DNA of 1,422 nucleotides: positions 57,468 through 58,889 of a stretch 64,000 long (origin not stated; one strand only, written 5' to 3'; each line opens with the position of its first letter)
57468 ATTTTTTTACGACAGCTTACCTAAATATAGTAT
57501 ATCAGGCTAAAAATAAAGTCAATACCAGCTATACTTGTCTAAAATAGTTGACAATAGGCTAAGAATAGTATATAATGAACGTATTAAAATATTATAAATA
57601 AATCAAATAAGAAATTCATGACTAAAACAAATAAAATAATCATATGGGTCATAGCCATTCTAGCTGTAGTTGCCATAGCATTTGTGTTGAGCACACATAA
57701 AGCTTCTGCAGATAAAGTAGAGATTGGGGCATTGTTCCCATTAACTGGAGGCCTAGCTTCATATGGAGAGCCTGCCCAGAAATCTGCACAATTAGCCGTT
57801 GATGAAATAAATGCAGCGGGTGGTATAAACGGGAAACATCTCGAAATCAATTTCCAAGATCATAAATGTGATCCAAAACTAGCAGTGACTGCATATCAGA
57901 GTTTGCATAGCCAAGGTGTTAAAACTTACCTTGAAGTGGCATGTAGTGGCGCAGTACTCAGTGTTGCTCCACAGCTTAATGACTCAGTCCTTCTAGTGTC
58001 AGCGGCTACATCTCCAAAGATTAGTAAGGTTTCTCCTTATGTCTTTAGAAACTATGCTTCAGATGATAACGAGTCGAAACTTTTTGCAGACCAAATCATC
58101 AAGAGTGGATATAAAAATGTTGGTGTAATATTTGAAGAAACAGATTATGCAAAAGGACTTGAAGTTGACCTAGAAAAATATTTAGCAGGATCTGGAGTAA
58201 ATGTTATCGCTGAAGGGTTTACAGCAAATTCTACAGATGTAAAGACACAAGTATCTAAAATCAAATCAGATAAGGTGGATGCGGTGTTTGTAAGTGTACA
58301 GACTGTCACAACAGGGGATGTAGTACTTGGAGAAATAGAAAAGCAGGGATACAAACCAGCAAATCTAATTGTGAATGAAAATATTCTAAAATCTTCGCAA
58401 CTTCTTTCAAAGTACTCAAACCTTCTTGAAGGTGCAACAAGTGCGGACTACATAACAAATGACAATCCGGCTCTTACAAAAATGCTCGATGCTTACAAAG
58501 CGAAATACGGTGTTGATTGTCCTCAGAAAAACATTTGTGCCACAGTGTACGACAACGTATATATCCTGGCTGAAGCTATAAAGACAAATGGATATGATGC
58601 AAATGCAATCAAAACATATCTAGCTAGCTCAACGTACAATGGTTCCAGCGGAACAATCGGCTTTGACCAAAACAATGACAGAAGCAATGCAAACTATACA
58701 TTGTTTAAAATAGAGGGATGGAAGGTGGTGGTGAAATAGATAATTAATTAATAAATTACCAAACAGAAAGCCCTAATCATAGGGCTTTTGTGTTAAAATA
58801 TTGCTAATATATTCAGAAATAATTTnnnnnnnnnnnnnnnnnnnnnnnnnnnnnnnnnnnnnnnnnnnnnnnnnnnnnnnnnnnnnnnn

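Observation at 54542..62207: A 7.6-kb island of two TrmB-regulator/binding-protein pairs plus livHMGF sits between secY and adk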

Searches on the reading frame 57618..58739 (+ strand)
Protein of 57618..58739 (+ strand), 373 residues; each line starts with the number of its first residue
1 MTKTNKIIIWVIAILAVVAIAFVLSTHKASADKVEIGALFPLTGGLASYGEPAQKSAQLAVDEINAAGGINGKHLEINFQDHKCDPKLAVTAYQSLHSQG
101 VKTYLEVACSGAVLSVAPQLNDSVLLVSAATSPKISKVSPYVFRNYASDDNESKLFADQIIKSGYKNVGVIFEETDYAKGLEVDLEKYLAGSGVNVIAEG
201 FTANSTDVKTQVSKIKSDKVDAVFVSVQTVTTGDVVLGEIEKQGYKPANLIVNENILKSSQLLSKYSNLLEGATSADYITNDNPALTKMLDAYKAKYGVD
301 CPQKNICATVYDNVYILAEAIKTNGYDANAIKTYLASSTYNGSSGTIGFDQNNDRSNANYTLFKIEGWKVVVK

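Call 3: search_protein_families(library=pfam, proteins=[window:57618-58739:+], max_evalue=0.01)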
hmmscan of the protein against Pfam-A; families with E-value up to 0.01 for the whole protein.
window:57618-58739:+ (373 aa): 3 families
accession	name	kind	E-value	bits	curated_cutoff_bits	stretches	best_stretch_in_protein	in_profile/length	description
PF13458.12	Peripla_BP_6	-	8.4e-52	177.4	31.7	1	34-366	2-339/343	Periplasmic binding protein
PF01094.35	ANF_receptor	-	6.3e-30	104.8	25.4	1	54-365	3-350/353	Receptor family ligand binding region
PF13433.12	Peripla_BP_5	-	2.5e-19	70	27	1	35-354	2-325/363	Periplasmic binding protein domain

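Call 4: search_protein_families(library=ncbifam, proteins=[window:57618-58739:+], max_evalue=0.01)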
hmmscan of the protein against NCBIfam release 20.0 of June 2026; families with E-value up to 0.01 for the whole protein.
window:57618-58739:+ (373 aa): 3 families
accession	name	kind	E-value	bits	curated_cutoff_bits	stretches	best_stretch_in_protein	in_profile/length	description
NF011933.0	PRK15404.1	subfamily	2.1e-35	122.5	477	1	17-364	11-359/370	high-affinity branched-chain amino acid ABC transporter substrate-binding protein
TIGR03407.1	urea_ABC_UrtA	exception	1.6e-18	66.8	492.75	1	34-355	1-329/361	urea ABC transporter substrate-binding protein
TIGR03669.1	urea_ABC_arch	equivalog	3.1e-08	33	494.8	1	36-98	3-61/375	urea ABC transporter substrate-binding protein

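Call 47: search_solved_structures(query=window:57618-58739:+, max_evalue=1e-10, show_alignments=2)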
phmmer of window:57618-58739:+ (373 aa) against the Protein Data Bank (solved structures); distinct sequences matched with E-value up to 1e-10: 21.
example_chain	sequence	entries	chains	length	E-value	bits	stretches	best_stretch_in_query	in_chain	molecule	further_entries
4gnr_A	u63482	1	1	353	1.8e-25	93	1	33-362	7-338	ABC transporter substrate-binding protein-branched chain amino acid transport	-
4n0q_A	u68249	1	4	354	6.5e-25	91.2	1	31-371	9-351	Leu/Ile/Val-binding protein homolog 3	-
3ipc_A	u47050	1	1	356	1.9e-21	79.8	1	38-364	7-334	ABC transporter, substrate binding protein (Amino acid)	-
3ip5_A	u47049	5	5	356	1e-20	77.4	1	38-364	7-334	ABC transporter, substrate binding protein (Amino acid)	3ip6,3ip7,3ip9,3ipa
2liv_A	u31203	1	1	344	1.8e-20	76.5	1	34-363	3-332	LEUCINE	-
1z15_A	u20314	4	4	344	2.5e-20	76.1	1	34-363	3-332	Leu/Ile/Val-binding protein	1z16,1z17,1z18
1usg_A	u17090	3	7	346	1.4e-18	70.4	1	33-364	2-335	LEUCINE-SPECIFIC BINDING PROTEIN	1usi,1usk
2lbp_A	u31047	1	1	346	4.9e-18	68.6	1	33-364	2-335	LEUCINE-BINDING PROTEIN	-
8z0g_A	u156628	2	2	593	7.2e-18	68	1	44-363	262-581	Leu/Ile/Val-binding protein,Leu/Ile/Val-binding protein,mNeonGreen | NeIle,Leu/Ile/Val-binding protein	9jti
4n03_A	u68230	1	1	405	2e-16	63.3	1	33-320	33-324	ABC-type branched-chain amino acid transport systems periplasmic component-like protein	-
4q6w_A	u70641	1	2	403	4.7e-15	58.8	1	16-225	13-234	Putative leu/ile/val-binding protein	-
4mlc_A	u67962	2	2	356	1.6e-14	57.1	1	47-325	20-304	Extracellular ligand-binding receptor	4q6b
3td9_A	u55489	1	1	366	3.9e-14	55.7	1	32-355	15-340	Branched chain amino acid ABC transporter, periplasmic amino acid-binding protein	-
4ey3_A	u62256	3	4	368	4.1e-14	55.7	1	31-352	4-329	Twin-arginine translocation pathway signal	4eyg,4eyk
4mpt_A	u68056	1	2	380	7.8e-14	54.7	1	30-225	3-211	Putative leu/ile/val-binding protein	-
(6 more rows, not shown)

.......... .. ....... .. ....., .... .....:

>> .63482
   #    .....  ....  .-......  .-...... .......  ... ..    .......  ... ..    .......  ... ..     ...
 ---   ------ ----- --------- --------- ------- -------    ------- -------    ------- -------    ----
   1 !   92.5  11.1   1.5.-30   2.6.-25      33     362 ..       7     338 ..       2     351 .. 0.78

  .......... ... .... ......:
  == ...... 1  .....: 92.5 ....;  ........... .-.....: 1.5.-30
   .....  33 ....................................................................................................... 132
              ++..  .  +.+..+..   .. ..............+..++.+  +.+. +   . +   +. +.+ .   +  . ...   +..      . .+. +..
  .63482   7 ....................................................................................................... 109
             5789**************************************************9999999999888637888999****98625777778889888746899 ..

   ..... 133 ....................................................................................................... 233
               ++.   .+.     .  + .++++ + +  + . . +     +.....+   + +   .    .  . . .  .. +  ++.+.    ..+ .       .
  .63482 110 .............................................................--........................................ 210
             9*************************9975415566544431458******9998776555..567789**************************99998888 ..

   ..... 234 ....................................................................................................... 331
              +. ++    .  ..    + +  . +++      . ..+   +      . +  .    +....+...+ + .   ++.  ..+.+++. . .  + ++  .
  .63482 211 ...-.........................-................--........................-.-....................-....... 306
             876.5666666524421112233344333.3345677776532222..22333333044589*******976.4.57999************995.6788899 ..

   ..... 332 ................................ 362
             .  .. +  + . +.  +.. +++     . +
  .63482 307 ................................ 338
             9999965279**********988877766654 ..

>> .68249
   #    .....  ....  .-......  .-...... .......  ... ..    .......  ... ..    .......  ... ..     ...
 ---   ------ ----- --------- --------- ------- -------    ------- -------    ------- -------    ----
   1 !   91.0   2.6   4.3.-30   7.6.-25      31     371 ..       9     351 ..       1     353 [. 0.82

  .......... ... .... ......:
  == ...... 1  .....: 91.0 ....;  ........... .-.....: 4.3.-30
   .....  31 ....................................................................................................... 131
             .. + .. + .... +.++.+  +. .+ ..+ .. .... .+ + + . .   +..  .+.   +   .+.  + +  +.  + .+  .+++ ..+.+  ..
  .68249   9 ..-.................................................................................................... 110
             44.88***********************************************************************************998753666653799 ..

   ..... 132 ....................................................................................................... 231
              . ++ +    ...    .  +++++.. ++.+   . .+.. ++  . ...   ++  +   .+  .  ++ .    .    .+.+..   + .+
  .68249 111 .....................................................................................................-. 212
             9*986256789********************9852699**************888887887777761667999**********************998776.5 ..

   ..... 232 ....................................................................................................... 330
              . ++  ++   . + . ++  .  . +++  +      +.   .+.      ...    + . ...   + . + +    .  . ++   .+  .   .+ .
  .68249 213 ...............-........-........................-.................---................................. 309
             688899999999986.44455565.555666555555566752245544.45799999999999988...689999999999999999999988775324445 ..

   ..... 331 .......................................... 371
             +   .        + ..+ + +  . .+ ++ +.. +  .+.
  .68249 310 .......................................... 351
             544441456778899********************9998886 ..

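Call 49: search_solved_structures(query=window:57618-58739:+, max_evalue=1e-19, show_alignments=5)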
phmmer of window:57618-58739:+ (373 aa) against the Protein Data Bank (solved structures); distinct sequences matched with E-value up to 1e-19: 6.
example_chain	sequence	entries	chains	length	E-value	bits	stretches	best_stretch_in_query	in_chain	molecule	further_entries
4gnr_A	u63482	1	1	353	1.8e-25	93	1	33-362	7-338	ABC transporter substrate-binding protein-branched chain amino acid transport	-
4n0q_A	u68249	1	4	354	6.5e-25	91.2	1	31-371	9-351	Leu/Ile/Val-binding protein homolog 3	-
3ipc_A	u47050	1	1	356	1.9e-21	79.8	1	38-364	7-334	ABC transporter, substrate binding protein (Amino acid)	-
3ip5_A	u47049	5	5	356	1e-20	77.4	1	38-364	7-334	ABC transporter, substrate binding protein (Amino acid)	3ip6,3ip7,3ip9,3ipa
2liv_A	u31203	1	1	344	1.8e-20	76.5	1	34-363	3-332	LEUCINE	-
1z15_A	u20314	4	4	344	2.5e-20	76.1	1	34-363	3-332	Leu/Ile/Val-binding protein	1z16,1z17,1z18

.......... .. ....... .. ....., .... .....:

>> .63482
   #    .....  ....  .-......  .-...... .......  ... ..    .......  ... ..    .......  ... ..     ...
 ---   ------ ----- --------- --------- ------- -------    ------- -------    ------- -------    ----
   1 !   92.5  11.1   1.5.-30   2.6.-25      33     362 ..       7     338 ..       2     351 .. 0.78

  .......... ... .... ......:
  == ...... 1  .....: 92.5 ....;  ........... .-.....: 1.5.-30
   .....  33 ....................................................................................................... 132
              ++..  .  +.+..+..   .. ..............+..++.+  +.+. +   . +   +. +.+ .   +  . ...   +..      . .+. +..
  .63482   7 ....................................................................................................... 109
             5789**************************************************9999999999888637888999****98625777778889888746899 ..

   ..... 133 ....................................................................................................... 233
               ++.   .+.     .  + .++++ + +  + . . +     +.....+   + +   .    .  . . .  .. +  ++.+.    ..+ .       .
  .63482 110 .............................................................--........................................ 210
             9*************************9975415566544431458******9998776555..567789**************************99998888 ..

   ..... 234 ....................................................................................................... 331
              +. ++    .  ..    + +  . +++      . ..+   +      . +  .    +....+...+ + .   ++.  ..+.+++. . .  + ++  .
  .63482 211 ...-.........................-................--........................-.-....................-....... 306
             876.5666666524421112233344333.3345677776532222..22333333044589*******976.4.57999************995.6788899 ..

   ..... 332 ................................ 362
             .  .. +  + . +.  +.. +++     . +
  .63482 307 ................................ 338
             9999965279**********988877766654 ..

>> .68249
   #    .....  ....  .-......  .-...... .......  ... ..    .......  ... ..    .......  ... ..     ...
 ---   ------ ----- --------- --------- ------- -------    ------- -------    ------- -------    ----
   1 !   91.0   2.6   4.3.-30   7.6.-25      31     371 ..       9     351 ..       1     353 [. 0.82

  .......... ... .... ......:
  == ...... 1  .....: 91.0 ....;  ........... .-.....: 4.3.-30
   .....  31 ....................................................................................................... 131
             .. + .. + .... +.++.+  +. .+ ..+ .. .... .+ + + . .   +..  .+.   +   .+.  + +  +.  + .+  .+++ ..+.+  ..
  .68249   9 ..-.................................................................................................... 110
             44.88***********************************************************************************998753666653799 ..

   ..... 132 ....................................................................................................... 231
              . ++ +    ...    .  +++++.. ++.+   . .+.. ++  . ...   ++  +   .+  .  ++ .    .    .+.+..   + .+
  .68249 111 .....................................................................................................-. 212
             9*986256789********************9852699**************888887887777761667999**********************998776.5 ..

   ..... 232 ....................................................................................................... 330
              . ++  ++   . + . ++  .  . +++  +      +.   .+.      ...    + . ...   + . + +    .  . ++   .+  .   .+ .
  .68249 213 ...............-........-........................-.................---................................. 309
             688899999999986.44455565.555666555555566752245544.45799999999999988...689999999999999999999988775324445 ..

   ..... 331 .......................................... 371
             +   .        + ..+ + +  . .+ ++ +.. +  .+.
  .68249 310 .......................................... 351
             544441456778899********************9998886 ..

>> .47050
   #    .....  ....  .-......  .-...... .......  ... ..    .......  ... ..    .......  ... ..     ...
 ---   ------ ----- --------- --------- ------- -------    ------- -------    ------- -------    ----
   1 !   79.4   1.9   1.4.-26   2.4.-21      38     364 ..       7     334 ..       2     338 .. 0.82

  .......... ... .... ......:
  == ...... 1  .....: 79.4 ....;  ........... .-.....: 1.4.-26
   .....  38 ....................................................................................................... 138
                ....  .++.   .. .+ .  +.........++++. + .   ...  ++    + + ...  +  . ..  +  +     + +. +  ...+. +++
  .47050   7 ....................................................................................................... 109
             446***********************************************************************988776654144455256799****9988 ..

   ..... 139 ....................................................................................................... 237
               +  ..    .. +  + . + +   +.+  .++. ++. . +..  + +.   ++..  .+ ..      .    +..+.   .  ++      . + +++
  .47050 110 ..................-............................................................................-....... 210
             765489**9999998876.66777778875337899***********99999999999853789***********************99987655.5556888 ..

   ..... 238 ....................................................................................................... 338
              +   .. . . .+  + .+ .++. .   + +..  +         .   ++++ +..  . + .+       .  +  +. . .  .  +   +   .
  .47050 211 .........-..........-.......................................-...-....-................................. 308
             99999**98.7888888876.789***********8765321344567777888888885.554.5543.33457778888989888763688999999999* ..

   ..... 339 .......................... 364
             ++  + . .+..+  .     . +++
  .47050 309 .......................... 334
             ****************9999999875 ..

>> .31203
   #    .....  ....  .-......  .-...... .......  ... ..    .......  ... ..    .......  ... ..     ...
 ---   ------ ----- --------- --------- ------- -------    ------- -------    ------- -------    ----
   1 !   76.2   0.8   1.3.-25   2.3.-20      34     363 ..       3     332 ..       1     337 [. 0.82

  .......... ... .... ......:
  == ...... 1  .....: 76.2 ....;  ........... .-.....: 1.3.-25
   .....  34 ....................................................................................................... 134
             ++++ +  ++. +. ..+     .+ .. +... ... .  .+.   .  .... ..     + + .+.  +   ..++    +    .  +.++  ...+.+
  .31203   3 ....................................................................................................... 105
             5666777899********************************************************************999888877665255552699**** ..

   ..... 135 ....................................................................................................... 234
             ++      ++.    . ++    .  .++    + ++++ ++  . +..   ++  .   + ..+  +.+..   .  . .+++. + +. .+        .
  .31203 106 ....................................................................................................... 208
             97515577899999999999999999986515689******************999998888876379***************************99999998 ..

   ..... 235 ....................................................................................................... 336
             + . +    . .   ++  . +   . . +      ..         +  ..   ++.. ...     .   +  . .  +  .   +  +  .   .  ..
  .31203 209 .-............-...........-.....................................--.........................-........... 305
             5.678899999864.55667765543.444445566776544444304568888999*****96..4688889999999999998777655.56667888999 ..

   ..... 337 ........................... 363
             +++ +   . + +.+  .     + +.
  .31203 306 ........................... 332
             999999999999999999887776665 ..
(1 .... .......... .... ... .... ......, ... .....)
